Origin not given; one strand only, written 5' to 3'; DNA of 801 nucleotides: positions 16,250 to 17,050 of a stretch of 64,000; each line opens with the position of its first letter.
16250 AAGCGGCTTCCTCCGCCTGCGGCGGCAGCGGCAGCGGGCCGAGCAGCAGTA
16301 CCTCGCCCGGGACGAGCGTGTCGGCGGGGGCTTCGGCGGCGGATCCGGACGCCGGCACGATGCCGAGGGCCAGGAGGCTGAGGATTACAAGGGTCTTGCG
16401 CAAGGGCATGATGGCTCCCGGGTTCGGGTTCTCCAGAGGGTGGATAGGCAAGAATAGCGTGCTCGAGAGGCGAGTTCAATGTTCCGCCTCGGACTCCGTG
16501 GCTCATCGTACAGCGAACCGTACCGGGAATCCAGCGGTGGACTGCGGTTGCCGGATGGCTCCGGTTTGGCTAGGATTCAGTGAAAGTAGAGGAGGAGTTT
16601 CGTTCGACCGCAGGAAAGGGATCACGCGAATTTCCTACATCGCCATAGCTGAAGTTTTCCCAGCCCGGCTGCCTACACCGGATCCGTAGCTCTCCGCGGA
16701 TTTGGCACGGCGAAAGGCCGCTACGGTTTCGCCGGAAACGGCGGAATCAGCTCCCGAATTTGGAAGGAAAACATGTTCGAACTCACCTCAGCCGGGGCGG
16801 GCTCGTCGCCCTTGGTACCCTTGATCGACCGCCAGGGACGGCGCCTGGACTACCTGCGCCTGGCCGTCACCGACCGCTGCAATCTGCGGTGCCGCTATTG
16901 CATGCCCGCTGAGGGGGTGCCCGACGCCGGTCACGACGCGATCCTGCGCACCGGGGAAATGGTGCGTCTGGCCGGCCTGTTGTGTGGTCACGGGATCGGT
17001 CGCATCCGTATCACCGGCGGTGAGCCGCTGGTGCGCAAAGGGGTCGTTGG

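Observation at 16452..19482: Compact molybdenum module: structured leader, moaA, MOSC protein, MOT1-family molybdate transporter.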

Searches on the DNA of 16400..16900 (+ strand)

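Call 4: search_rna_families(source=window, start=16400, end=16900, threshold=evalue, max_evalue=1, show_alignments=3)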
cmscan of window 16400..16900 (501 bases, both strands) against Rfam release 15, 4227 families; matches with E-value up to 1: 3.
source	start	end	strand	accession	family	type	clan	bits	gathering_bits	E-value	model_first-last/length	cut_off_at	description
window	16645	16785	+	RF01055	Molybdenum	Cis-reg; riboswitch;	-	37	36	2.9e-07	1-135/135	no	Molybdenum/Tungsten riboswitch aptamer (Moco RNA motif)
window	16655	16715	-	RF03167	c-di-GMP-I-GGC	Cis-reg; riboswitch;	CL00126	17.5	59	0.14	1-80/80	no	c-di-GMP-I-GGC riboswitch aptamer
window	16415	16522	-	RF02916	atpB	Cis-reg;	-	16.1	37.4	0.3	1-108/128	no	atpB RNA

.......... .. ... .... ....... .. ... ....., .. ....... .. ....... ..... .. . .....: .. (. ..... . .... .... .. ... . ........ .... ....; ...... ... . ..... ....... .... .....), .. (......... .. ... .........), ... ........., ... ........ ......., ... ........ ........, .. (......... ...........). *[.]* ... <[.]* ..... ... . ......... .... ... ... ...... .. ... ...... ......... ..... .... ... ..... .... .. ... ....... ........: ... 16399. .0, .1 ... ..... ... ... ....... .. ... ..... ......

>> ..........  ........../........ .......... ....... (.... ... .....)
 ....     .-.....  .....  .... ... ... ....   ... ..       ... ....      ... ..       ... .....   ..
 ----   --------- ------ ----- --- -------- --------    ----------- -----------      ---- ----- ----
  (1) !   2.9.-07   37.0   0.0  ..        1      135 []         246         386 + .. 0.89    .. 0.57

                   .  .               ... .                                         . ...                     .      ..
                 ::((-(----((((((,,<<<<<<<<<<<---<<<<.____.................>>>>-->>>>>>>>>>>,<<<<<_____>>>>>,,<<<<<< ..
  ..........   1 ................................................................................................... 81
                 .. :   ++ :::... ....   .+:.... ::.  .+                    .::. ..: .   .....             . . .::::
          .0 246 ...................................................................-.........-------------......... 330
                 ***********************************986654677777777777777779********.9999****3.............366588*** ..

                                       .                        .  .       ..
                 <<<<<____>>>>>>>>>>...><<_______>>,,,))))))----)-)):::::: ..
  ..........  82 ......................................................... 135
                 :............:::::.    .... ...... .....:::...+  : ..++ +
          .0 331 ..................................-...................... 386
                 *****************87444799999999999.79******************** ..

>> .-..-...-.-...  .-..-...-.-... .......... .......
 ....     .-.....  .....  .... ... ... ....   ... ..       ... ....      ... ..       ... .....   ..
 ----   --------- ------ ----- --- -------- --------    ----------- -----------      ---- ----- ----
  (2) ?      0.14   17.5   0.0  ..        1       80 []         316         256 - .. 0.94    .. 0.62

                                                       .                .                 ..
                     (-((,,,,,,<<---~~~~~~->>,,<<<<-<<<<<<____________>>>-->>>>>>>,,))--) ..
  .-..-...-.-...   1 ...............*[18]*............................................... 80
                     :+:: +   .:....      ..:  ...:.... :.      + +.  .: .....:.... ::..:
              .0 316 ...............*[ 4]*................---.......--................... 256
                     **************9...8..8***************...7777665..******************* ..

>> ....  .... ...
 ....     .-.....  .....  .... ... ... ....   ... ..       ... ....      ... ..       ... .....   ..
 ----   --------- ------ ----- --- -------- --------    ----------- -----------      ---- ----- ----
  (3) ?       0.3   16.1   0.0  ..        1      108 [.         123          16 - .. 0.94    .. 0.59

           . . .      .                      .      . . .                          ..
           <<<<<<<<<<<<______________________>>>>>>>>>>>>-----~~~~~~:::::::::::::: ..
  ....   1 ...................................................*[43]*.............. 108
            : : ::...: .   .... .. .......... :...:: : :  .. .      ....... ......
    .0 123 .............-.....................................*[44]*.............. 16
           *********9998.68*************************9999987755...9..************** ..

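Call 23: build_rna_model(alignment_id=A2, structure=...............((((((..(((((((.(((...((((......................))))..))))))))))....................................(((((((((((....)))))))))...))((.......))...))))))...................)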
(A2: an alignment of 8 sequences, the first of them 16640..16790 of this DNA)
Model R1 built from alignment A2 (8 sequences, 183 columns); structure: as given.
model positions 135; base pairs 33; branch points 2; effective number of sequences 2.27; information 0.59 bits per position. Calibrated on 0.2 Mb of random sequence (short: E-values are rough).
structure used (alignment columns):
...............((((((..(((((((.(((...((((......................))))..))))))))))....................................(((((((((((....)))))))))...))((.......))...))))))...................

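Call 24: search_with_rna_model(model_id=R1, sources=[window, L002, L003, L004, L005, L006, L007, L008, L009, L010, L011, L012, L013, L014, L015, L016, L017, L018, L019, L020, L021, L022, L023, L024, L025, L026, L027, L028, L029, L030, L031, L032, L033, L034, L035, L036, L037, L038, L039, L040, L041, L042, L043, L044, L045, L046, L047, L048, L049, L050, L051, L052, L053, L054, L055, L056, L057, L058, L059, L060, L061, L062, L063, L064, L065, L066, L067, L068, L069, L070, L071, L072, L073, L074, L075, L076, L077, L078, L079, L080, L081], max_evalue=0.01, make_alignment=true)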
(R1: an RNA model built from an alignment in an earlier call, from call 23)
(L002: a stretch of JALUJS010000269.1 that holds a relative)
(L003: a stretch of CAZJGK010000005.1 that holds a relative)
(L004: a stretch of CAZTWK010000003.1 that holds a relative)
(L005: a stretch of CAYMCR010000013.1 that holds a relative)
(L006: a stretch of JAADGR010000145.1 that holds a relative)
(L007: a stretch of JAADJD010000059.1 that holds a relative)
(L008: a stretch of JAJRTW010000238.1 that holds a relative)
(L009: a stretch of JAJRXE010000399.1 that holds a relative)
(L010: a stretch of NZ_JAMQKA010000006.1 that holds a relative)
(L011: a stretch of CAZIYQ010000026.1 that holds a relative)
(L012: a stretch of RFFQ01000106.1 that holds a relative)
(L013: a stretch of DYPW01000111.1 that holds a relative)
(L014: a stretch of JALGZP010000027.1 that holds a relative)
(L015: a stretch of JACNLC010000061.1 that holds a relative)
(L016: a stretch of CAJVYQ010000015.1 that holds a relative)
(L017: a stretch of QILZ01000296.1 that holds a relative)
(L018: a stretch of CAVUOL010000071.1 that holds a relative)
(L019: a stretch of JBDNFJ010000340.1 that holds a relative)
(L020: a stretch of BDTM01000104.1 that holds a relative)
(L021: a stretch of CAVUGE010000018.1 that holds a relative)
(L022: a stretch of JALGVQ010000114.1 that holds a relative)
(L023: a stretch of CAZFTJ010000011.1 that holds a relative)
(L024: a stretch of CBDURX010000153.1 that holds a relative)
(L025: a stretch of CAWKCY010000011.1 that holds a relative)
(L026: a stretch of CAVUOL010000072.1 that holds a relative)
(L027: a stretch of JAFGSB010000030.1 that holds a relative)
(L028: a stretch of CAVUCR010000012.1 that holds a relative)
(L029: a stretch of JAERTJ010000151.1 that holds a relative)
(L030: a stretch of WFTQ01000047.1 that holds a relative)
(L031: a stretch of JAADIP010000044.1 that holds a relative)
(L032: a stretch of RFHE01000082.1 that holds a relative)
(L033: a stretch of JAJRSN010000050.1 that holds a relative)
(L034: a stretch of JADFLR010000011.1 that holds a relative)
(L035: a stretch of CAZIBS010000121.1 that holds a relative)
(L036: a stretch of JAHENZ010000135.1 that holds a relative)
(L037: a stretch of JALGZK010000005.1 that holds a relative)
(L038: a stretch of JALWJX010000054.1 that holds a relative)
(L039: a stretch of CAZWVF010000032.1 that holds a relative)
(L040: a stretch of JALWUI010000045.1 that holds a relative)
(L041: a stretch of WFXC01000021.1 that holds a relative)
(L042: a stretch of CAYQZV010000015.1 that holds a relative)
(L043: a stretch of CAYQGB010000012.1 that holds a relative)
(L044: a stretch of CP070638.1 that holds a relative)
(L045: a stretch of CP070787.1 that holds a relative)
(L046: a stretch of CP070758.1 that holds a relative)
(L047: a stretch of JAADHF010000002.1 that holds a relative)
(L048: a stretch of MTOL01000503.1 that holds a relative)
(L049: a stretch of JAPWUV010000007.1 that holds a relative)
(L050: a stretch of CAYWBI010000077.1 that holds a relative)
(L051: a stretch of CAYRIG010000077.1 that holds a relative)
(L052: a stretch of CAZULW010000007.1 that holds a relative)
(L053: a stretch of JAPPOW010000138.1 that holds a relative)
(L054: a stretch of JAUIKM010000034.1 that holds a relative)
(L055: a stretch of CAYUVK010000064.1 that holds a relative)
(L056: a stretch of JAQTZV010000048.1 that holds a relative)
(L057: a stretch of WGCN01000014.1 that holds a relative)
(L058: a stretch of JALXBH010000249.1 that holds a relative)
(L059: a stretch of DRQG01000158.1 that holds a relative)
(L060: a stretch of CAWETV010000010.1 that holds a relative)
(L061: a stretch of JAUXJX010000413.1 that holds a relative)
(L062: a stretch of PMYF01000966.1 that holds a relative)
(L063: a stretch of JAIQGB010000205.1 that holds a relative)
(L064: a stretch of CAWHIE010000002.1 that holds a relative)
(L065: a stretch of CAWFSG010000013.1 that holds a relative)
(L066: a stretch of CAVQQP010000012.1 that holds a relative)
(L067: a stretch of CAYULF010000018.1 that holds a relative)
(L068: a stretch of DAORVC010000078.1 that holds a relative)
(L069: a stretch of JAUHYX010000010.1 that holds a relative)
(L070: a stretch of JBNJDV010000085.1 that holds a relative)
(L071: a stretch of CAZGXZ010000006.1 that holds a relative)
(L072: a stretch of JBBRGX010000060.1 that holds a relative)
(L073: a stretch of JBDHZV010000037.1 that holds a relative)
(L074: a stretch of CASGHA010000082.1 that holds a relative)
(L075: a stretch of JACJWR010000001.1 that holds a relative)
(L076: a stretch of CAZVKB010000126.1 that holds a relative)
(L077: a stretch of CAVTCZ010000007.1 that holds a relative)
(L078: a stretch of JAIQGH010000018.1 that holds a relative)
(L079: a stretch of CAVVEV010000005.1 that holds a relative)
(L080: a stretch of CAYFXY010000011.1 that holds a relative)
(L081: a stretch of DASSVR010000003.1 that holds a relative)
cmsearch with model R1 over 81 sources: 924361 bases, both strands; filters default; matches with E-value up to 0.01: 28.
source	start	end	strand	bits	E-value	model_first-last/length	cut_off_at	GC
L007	4780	4913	+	123.5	9.9e-34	1-135/135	no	0.54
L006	4832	4966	+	117.3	7.3e-32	1-135/135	no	0.5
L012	4839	4977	+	115.1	3.2e-31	1-135/135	no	0.5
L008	2103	2231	+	114.3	5.6e-31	1-135/135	no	0.43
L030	4798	4929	+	110.1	1e-29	1-135/135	no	0.58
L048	1470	1603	+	107.2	7.9e-29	1-135/135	no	0.53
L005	4816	4952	+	105.4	2.8e-28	1-135/135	no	0.62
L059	1875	2005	+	104.7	4.3e-28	1-135/135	no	0.52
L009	4747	4913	+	102.1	2.6e-27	1-135/135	no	0.57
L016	4813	4948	+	100.4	8.8e-27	1-135/135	no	0.41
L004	4812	4946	+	99.8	1.3e-26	1-135/135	no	0.61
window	16640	16790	+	96.6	1.2e-25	1-135/135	no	0.58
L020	4760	4895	+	95.9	2e-25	1-135/135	no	0.51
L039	4856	4991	+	93.3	1.2e-24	1-135/135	no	0.51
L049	4815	4945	+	90.9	6.4e-24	1-135/135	no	0.6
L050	4845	4975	+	89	2.4e-23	1-135/135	no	0.45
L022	3728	3862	+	85.5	2.8e-22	1-135/135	no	0.62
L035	191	318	+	84.9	4.1e-22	1-135/135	no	0.55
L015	4831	4960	+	84.5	5.5e-22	1-135/135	no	0.36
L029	4840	4971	+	84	7.7e-22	1-135/135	no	0.47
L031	1682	1849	+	81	6e-21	1-135/135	no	0.49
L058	4830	4964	+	79.1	2.3e-20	1-135/135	no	0.52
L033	25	192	+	78.5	3.5e-20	1-135/135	no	0.48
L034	4834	4960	+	69.6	1.7e-17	1-135/135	no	0.41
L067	1743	1890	+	66.8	1.2e-16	1-135/135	no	0.62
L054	4732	4878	+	61.8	3.7e-15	1-135/135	no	0.62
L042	4737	4866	+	55.1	4.1e-13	1-135/135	no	0.4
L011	4792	4947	+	51.8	4e-12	1-135/135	no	0.43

Alignment A3: 28 matches aligned to the model, 214 columns, each read 5' to 3' on its own strand. Consensus structure (alignment columns), stored with it:
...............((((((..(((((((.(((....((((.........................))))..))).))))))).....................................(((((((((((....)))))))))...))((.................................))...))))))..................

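Call 27: search_with_rna_model(model_id=R1, sources=[L002, L003], max_evalue=10, filters=off, show_alignments=3)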
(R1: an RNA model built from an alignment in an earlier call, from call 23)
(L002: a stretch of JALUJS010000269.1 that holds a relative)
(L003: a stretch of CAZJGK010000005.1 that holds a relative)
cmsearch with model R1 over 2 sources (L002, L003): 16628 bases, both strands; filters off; matches with E-value up to 10: 4.
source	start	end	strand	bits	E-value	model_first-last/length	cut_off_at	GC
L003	11293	11304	-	7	2.2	79-90/135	no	0.67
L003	12211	12291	-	6.8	2.6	22-111/135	no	0.65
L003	3793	3911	-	5.9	4.9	1-135/135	no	0.47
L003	10426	10463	+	5.5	6.4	24-66/135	no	0.68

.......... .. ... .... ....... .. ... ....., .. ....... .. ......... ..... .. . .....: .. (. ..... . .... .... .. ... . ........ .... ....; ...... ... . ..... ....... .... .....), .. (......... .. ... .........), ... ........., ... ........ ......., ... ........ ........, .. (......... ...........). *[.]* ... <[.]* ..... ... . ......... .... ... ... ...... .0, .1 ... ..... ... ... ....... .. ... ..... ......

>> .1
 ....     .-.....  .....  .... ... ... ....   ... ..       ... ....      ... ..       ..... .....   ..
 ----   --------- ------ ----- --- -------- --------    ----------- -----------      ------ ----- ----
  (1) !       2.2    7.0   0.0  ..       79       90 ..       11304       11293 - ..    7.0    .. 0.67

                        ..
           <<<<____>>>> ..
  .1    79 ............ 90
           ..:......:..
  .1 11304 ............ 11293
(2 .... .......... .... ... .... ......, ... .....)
